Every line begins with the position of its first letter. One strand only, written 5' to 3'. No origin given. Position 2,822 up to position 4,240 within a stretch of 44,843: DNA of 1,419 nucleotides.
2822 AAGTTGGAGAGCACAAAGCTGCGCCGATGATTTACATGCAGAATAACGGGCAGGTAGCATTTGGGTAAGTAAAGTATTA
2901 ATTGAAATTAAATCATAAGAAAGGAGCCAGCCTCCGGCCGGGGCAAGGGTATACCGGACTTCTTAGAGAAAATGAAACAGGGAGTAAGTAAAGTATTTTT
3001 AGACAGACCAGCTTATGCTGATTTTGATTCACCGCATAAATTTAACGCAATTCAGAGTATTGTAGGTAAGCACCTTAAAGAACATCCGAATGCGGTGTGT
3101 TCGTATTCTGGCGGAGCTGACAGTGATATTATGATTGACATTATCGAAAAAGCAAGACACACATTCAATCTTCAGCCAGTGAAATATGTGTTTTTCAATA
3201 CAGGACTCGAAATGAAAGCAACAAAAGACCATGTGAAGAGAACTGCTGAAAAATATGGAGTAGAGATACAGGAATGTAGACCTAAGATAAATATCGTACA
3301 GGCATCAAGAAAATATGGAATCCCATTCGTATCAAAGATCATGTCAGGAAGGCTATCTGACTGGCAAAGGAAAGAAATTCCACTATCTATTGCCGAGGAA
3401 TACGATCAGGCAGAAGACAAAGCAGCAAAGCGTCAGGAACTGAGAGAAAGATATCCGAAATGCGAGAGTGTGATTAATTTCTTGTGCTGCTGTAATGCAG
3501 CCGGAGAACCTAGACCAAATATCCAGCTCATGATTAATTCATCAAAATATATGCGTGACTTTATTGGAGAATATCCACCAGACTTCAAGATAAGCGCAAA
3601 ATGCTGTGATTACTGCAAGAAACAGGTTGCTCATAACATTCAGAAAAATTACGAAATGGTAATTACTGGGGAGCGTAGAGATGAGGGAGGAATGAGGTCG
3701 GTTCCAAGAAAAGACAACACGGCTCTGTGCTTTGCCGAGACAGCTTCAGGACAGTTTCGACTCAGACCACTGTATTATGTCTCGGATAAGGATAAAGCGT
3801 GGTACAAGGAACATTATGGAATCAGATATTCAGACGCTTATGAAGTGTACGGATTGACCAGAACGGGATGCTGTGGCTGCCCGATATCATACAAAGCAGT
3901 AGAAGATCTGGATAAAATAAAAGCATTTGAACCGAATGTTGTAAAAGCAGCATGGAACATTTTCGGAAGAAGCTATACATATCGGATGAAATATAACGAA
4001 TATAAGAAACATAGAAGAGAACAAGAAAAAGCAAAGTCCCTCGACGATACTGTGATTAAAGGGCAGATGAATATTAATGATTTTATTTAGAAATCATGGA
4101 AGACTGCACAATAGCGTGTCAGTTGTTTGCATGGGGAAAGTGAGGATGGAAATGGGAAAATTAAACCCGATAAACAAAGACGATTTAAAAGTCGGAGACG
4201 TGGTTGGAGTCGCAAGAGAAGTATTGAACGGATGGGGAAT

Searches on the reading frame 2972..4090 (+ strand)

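Call 77: search_protein_families(library=pfam, proteins=[window:2972-4090:+], max_evalue=0.001)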
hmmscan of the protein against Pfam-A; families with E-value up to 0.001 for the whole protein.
window:2972-4090:+ (372 aa): 1 family
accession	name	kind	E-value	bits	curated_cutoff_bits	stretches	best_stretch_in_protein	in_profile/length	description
PF01507.26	PAPS_reduct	-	3e-14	53.9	22.5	1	41-118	2-74/175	Phosphoadenosine phosphosulfate reductase domain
